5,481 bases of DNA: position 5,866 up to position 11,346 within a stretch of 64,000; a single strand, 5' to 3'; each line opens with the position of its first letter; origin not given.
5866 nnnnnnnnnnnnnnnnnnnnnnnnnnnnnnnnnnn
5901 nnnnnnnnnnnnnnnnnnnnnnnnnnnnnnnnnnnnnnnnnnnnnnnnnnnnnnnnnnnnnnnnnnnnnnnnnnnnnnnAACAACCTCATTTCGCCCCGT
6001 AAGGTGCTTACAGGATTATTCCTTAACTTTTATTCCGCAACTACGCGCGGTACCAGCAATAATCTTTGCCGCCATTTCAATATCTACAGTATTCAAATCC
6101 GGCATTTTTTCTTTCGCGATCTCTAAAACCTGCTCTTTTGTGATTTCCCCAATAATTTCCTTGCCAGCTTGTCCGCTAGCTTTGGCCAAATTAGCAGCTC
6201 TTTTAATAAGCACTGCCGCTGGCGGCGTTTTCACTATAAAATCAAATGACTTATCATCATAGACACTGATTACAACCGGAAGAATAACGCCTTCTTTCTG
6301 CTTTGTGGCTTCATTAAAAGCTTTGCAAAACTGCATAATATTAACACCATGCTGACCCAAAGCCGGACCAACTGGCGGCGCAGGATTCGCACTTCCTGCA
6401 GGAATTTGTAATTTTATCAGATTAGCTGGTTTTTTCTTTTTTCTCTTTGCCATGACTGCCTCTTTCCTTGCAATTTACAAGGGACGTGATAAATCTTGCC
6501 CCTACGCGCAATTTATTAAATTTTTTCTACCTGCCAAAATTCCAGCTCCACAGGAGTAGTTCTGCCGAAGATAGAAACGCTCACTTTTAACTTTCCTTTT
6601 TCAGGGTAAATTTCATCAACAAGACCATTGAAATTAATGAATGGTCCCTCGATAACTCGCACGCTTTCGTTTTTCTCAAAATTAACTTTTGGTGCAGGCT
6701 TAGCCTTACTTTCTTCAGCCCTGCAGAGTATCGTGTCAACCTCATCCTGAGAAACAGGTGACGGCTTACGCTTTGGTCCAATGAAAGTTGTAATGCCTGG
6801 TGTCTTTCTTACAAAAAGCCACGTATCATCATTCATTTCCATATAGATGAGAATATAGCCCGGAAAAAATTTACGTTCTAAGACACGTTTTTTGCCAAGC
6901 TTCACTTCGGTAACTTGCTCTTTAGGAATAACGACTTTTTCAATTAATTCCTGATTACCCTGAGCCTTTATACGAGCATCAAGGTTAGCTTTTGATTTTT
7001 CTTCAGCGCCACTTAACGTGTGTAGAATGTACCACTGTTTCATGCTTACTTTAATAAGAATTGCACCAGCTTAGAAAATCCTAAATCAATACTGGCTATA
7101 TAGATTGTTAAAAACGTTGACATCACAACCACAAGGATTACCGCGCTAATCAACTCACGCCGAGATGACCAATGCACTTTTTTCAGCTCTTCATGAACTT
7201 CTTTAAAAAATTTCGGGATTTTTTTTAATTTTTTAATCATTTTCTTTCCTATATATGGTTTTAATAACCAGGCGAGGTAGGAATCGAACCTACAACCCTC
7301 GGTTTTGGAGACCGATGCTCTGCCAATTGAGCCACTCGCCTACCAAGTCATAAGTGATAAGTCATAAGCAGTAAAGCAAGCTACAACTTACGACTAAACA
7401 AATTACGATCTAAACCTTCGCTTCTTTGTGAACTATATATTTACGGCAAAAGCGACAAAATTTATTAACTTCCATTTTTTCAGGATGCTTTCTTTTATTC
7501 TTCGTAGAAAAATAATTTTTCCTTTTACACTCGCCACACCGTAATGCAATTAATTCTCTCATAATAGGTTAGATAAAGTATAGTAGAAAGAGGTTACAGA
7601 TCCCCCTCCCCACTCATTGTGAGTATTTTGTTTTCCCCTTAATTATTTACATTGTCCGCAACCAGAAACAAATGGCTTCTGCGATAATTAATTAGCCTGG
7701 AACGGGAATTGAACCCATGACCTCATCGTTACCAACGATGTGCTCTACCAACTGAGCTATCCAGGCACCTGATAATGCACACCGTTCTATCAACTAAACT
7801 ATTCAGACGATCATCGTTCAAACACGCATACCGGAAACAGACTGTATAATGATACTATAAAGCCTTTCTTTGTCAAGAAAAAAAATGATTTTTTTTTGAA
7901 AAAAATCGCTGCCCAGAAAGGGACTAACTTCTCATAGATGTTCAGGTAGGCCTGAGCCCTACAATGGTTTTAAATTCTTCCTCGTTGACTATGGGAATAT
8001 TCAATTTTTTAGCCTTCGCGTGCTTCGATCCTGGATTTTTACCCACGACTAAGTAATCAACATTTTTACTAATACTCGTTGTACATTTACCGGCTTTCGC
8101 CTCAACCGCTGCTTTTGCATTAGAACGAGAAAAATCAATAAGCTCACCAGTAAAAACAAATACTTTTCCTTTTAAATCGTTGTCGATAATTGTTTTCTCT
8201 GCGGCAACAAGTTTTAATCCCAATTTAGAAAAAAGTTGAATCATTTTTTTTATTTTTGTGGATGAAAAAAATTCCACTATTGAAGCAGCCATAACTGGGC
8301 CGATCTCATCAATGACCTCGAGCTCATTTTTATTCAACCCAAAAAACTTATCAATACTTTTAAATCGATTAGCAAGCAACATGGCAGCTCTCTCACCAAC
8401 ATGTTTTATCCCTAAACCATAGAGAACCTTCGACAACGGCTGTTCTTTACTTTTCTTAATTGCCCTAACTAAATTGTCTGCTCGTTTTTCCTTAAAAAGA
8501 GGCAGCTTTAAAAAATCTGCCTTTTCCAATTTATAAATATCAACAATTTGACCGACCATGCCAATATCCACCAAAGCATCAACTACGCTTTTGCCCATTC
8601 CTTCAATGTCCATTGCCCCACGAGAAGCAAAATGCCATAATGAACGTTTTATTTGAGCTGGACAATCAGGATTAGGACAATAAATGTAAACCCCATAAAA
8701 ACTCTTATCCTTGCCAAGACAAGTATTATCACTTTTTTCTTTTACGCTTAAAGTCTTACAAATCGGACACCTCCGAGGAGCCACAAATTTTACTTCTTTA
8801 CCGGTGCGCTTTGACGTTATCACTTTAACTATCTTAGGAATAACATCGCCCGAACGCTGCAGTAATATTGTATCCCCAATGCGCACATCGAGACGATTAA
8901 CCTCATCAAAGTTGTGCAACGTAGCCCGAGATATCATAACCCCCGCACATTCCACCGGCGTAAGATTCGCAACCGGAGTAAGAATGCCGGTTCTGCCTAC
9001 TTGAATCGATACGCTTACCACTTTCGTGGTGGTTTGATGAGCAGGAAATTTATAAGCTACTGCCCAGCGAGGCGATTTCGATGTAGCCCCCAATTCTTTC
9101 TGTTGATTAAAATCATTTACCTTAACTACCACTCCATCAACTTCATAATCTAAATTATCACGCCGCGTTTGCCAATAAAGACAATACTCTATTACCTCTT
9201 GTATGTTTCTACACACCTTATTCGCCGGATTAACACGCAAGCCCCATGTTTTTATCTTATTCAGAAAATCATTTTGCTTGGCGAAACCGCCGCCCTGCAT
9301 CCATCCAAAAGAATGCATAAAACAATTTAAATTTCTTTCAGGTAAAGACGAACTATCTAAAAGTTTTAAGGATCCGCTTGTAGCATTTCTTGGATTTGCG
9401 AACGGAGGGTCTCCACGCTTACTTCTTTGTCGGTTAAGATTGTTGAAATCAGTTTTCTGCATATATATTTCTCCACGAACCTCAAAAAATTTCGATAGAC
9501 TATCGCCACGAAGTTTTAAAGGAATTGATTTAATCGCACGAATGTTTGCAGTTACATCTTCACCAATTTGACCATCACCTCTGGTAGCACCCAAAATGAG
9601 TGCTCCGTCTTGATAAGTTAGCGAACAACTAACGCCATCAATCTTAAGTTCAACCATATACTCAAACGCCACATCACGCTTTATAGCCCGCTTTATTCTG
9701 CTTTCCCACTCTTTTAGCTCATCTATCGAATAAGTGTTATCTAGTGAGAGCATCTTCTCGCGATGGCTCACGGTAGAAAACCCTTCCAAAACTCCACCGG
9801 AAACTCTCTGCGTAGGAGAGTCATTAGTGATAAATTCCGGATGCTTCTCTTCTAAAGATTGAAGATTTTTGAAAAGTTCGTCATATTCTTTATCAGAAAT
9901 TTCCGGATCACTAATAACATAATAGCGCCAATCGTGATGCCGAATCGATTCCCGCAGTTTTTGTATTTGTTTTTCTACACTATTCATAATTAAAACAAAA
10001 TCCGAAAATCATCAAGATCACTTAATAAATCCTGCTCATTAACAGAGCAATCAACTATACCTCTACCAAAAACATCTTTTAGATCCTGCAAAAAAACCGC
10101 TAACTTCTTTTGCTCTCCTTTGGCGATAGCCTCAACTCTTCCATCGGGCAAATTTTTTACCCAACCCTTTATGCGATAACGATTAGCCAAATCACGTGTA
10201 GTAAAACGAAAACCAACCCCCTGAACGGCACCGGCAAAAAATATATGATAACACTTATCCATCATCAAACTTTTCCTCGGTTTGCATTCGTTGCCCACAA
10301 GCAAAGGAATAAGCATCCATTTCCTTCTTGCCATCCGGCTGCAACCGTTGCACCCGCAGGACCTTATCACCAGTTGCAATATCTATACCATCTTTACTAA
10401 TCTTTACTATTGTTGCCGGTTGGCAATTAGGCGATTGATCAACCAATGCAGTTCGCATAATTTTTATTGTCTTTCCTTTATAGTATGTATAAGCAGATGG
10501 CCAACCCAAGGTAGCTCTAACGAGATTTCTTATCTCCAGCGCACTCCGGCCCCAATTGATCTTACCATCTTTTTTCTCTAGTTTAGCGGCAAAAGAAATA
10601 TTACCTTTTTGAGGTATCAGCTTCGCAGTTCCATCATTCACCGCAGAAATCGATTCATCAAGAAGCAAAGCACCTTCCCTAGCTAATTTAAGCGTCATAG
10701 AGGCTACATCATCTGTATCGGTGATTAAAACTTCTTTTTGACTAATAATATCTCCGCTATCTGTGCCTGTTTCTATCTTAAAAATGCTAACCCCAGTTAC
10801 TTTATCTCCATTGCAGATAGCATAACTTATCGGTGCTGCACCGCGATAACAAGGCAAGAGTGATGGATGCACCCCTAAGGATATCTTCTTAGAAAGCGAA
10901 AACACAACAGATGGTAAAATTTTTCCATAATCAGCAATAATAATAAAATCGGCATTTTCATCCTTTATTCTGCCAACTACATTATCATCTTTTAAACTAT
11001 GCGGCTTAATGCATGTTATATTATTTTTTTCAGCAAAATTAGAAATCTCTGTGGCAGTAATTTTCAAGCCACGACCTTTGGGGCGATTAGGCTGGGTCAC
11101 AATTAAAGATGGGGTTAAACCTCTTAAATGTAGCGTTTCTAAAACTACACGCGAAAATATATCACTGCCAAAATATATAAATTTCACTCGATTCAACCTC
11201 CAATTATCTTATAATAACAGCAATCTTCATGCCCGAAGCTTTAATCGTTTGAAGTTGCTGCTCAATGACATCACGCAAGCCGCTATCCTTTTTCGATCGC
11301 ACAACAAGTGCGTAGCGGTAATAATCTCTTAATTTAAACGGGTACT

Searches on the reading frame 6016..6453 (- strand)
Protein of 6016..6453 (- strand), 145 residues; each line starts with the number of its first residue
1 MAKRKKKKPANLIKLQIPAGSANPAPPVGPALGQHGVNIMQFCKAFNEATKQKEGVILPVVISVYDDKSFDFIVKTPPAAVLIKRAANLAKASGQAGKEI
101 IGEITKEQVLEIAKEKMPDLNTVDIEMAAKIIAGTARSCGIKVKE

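Call 37: search_protein_families(library=pfam, proteins=[window:6016-6453:-], max_evalue=0.00001)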
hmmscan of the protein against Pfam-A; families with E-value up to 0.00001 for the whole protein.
window:6016-6453:- (145 aa): 2 families
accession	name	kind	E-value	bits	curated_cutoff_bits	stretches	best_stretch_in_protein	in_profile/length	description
PF03946.19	Ribosomal_L11_N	-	2.3e-30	104.5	32.9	1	13-70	1-58/58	Ribosomal protein L11, N-terminal domain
PF00298.24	Ribosomal_L11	-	1.4e-26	93.1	21.4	1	75-143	1-69/69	Ribosomal protein L11, RNA binding domain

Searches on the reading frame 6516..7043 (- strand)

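Call 37: search_protein_families(library=pfam, proteins=[window:6516-7043:-], max_evalue=0.00001)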
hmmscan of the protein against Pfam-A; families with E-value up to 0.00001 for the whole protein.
window:6516-7043:- (175 aa): 1 family
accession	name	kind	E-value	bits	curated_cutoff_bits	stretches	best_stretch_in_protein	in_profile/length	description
PF02357.24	NusG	-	3.4e-28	98.5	22.2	1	2-105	1-92/93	Transcription termination factor nusG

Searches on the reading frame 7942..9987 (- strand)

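Call 37: search_protein_families(library=pfam, proteins=[window:7942-9987:-], max_evalue=0.00001)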
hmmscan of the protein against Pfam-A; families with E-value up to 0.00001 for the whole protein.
window:7942-9987:- (681 aa): 6 families
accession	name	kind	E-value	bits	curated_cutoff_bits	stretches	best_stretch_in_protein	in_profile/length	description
PF01653.23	DNA_ligase_aden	-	1.1e-93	313.8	27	1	69-316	3-252/253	NAD-dependent DNA ligase adenylation domain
PF03120.22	DNA_ligase_OB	-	5.3e-33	113.2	32.9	1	320-397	1-78/79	NAD-dependent DNA ligase OB-fold domain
PF12826.13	HHH_2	-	2.8e-19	69.5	27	1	521-583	2-64/64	Helix-hairpin-helix motif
PF00533.33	BRCT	-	1.1e-15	58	21.3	1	603-673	4-75/78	BRCA1 C Terminus (BRCT) domain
PF14520.12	HHH_5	-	1.2e-08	35.8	27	0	460-512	6-57/57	Helix-hairpin-helix domain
PF22745.1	Nlig-Ia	-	2e-08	35.2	27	1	4-53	2-51/92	DNA ligase-like, N-terminal NAD+-binding domain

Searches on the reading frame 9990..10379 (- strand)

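Call 37: search_protein_families(library=pfam, proteins=[window:9990-10379:-], max_evalue=0.00001)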
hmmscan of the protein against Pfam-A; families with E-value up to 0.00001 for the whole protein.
window:9990-10379:- (129 aa): 1 family
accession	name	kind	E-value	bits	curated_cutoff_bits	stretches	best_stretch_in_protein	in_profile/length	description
PF00708.24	Acylphosphatase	-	7.3e-20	71.5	22.5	1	44-127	1-85/85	Acylphosphatase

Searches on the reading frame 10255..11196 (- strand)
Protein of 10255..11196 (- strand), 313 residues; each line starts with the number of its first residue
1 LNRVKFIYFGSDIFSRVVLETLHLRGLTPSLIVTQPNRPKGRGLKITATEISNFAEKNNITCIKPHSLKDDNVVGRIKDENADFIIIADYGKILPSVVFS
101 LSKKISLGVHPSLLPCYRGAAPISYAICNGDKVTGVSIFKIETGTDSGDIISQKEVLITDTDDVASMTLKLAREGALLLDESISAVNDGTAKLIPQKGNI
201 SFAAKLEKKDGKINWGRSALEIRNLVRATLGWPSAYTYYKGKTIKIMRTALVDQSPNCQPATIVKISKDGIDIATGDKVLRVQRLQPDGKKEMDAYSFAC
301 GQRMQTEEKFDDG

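Call 37: search_protein_families(library=pfam, proteins=[window:10255-11196:-], max_evalue=0.00001)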
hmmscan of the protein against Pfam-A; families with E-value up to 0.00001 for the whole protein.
window:10255-11196:- (313 aa): 2 families
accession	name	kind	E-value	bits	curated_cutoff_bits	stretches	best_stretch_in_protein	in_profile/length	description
PF00551.24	Formyl_trans_N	-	2.5e-33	115.8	26.1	1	6-175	5-173/181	Formyl transferase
PF02911.23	Formyl_trans_C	-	4.2e-29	101.1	21.1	1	205-302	1-99/100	Formyl transferase, C-terminal domain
